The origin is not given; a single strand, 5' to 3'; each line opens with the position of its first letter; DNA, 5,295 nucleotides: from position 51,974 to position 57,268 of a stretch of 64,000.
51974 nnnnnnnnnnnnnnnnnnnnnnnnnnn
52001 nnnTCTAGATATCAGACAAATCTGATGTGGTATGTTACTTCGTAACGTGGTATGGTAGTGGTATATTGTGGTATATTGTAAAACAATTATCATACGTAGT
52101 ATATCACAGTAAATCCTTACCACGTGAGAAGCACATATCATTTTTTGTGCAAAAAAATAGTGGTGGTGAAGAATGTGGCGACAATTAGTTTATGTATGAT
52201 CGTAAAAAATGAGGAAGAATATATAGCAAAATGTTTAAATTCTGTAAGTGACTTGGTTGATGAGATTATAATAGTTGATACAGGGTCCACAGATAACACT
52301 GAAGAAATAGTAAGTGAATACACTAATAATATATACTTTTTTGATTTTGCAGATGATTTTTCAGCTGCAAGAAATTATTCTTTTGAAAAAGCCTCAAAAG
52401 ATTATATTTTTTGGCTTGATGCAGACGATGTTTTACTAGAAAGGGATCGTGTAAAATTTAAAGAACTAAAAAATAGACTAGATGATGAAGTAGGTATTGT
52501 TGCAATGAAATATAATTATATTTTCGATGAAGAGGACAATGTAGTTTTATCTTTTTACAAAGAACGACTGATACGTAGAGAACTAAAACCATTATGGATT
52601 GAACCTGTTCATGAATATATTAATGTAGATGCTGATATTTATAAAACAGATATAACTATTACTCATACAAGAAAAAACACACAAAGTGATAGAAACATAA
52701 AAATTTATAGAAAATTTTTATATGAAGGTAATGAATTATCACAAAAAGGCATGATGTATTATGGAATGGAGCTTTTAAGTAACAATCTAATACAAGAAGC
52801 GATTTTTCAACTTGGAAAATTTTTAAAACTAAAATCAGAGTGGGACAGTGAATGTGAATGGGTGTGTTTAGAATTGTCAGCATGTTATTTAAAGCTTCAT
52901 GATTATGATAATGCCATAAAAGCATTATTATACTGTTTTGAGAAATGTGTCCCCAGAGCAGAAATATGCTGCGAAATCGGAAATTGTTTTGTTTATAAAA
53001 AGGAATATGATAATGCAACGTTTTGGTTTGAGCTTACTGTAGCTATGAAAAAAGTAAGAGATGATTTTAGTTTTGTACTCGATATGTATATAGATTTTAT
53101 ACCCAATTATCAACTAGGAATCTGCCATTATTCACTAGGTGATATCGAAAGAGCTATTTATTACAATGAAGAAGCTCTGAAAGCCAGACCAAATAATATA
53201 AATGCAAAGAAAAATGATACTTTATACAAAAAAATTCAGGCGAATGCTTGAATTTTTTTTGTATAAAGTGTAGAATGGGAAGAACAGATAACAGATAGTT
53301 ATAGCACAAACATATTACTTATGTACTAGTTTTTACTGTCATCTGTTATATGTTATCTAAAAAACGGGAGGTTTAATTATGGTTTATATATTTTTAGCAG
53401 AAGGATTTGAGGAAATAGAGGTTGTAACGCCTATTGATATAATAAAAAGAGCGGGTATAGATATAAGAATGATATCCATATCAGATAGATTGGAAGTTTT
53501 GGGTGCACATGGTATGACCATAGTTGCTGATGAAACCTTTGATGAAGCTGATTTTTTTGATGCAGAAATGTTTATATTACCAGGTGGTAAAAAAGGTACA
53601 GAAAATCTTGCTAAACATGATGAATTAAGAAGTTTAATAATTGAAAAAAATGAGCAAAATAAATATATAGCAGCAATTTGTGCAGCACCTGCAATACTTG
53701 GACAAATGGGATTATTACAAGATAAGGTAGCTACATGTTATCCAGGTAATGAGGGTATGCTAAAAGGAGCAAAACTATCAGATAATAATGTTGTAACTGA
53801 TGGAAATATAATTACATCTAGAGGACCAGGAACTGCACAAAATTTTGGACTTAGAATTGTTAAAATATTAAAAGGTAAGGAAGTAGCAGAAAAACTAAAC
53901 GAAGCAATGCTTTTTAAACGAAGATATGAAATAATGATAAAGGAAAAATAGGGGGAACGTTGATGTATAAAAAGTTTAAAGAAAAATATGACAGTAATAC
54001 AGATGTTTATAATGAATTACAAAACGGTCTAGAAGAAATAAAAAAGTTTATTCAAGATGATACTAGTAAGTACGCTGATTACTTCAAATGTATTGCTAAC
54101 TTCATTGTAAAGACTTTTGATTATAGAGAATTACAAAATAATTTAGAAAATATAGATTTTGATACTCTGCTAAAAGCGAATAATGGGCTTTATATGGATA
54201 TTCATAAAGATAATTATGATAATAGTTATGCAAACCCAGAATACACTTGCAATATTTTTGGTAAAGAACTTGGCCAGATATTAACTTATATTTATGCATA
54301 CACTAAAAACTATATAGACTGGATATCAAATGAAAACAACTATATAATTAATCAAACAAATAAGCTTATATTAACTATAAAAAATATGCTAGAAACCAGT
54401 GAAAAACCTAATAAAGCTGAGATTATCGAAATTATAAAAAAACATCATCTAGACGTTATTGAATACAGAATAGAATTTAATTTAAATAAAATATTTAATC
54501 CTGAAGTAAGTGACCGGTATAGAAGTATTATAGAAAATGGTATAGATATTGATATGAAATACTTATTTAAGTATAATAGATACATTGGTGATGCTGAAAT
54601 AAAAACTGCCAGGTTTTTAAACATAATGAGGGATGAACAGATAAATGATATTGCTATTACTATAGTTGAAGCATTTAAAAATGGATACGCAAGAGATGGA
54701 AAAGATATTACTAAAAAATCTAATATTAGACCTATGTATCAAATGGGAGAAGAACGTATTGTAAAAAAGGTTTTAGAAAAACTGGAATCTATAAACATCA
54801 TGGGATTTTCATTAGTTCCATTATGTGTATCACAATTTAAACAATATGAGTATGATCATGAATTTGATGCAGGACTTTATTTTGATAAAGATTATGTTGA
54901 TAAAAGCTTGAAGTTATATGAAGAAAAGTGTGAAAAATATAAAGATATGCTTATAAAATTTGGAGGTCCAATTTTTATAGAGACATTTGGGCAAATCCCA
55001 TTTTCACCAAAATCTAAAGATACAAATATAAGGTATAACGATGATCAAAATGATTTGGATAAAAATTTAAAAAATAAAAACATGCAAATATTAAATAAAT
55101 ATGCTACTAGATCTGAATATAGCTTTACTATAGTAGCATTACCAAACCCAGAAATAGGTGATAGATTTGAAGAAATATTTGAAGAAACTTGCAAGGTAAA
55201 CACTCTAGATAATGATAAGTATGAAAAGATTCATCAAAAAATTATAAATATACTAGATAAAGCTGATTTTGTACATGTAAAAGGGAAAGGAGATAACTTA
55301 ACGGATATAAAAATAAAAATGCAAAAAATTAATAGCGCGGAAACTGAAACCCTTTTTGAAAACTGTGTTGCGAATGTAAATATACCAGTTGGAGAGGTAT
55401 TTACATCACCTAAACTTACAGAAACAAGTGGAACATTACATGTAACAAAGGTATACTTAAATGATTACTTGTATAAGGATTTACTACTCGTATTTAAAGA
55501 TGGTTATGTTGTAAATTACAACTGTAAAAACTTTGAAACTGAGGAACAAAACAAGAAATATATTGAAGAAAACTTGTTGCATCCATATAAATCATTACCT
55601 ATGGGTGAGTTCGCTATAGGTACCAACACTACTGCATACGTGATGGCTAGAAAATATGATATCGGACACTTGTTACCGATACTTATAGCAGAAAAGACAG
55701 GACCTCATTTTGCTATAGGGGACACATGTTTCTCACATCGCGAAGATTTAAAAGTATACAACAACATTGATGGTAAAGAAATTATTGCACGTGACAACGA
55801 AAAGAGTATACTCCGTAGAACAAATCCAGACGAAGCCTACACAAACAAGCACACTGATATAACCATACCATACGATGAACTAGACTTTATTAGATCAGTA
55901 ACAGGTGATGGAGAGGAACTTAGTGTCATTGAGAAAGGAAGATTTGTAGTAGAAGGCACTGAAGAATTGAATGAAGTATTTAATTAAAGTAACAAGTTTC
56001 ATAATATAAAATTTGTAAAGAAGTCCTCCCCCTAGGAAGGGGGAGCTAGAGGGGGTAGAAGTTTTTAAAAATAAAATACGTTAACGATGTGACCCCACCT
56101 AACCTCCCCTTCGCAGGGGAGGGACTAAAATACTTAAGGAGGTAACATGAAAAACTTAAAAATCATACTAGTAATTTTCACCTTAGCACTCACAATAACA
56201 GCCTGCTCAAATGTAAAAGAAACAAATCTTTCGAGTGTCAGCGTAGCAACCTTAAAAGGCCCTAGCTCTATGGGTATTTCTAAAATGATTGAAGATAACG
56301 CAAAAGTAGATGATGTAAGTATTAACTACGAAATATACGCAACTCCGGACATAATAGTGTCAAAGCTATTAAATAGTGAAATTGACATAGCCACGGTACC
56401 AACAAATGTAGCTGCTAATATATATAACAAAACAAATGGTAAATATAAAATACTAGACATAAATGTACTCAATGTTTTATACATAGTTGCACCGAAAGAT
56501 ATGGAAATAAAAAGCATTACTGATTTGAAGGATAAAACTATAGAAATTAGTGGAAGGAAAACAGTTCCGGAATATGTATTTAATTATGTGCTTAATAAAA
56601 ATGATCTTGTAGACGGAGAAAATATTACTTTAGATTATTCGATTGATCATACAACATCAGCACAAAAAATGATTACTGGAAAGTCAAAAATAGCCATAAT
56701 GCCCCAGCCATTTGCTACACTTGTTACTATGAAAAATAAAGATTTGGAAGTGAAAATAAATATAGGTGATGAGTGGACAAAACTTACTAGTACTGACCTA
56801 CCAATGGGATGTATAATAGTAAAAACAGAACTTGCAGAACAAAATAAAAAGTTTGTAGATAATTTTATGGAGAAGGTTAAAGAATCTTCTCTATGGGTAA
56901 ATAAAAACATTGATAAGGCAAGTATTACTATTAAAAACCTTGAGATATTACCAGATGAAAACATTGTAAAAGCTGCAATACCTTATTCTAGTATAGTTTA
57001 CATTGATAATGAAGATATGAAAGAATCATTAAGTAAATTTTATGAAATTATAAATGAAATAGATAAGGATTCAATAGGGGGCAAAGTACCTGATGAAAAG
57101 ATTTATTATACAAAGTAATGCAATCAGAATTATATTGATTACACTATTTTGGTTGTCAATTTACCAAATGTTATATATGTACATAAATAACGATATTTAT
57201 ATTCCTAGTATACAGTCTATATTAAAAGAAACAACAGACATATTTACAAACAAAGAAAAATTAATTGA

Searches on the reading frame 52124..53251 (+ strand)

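Call 57: search_protein_families(library=pfam, proteins=[window:52124-53251:+], max_evalue=0.00001)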
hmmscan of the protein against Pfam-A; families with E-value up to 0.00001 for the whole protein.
window:52124-53251:+ (375 aa): 6 families
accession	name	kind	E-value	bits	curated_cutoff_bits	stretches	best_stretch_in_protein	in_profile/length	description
PF00535.33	Glycos_transf_2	-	1.1e-22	81.2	23.3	1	22-143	1-128/168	Glycosyl transferase family 2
PF07719.23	TPR_2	-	1.5e-09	37.6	27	0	329-358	5-34/34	Tetratricopeptide repeat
PF00515.34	TPR_1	-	4.3e-09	36.3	27.8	0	329-358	5-34/34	Tetratricopeptide repeat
PF10111.15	Glyco_tranf_2_2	-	8e-07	29.3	27.3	1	23-104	4-94/276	Glycosyltransferase like family 2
PF13181.12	TPR_8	-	1.1e-06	28.8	25.7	0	329-358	5-34/34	Tetratricopeptide repeat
PF13704.12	Glyco_tranf_2_4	-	1.7e-06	28.9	27.5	1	28-108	1-88/98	Glycosyl transferase family 2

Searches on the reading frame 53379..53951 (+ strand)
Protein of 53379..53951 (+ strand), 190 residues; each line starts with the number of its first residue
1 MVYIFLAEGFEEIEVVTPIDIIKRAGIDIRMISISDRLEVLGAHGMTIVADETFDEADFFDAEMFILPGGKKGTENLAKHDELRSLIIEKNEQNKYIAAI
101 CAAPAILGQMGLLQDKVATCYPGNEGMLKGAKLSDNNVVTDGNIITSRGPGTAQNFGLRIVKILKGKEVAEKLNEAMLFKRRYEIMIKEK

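Call 57: search_protein_families(library=pfam, proteins=[window:53379-53951:+], max_evalue=0.00001)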
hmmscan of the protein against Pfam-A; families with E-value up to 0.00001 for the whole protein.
window:53379-53951:+ (190 aa): 1 family
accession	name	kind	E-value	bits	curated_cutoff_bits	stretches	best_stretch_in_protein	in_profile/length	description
PF01965.30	DJ-1_PfpI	-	9e-42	143.1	26.6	1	2-162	3-164/165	DJ-1/PfpI family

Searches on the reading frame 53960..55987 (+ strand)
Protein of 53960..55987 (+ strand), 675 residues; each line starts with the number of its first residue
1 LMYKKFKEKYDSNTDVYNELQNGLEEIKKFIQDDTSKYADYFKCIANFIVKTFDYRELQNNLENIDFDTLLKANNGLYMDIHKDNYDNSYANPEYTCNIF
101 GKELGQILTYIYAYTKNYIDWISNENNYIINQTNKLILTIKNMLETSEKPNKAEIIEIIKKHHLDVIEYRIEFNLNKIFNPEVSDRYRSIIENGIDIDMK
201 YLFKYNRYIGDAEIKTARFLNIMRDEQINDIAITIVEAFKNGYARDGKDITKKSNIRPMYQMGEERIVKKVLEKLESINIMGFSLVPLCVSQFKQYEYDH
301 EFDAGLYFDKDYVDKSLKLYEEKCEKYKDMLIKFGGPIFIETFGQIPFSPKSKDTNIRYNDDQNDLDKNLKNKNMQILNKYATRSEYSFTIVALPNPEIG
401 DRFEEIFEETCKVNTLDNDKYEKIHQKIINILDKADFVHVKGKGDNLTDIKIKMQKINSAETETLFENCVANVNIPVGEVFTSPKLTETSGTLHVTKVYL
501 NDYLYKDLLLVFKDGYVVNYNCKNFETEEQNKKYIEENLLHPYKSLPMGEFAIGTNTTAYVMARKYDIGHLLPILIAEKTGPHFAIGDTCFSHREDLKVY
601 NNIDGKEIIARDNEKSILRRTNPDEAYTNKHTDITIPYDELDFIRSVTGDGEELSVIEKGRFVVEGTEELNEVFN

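Call 57: search_protein_families(library=pfam, proteins=[window:53960-55987:+], max_evalue=0.00001)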
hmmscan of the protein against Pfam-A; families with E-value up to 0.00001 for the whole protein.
window:53960-55987:+ (675 aa): 1 family
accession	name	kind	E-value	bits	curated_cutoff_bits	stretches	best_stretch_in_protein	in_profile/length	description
PF02073.20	Peptidase_M29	-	1.5e-15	57.4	27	1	369-662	119-406/406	Thermophilic metalloprotease (M29)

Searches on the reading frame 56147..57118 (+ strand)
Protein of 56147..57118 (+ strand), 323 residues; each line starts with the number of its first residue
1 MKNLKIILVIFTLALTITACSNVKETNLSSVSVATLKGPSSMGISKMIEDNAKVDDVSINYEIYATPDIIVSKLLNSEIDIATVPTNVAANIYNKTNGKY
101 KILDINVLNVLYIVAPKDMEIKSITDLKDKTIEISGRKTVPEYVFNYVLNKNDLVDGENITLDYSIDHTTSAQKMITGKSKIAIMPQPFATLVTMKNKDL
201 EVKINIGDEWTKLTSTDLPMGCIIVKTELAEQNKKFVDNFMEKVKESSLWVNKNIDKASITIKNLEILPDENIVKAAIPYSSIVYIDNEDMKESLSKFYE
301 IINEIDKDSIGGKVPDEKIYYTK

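Call 57: search_protein_families(library=pfam, proteins=[window:56147-57118:+], max_evalue=0.00001)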
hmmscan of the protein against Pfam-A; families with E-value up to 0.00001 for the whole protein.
window:56147-57118:+ (323 aa): 3 families
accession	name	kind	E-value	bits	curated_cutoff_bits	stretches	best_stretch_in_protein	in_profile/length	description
PF02621.19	VitK2_biosynth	-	1.9e-08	34.5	26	1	63-274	27-225/252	Menaquinone biosynthesis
PF12974.12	Phosphonate-bd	-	4.7e-07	29.9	27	1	56-245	28-217/242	ABC transporter, phosphonate, periplasmic substrate-binding protein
PF09084.16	NMT1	-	2.1e-06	28.2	20.5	1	109-253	73-211/216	NMT1/THI5 like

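Call 59: search_protein_families(library=ncbifam, proteins=[window:56147-57118:+], max_evalue=0.01)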
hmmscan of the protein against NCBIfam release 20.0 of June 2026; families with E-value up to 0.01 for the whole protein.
window:56147-57118:+ (323 aa): 2 families
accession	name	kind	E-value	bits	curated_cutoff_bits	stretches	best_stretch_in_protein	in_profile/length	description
TIGR01728.1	SsuA_fam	subfamily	5.2e-11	42.3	163.5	1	57-274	30-239/290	aliphatic sulfonate ABC transporter substrate-binding protein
TIGR02122.1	TRAP_TAXI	subfamily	4.3e-05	22.5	84.35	1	1-178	1-189/320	TAXI family TRAP transporter solute-binding subunit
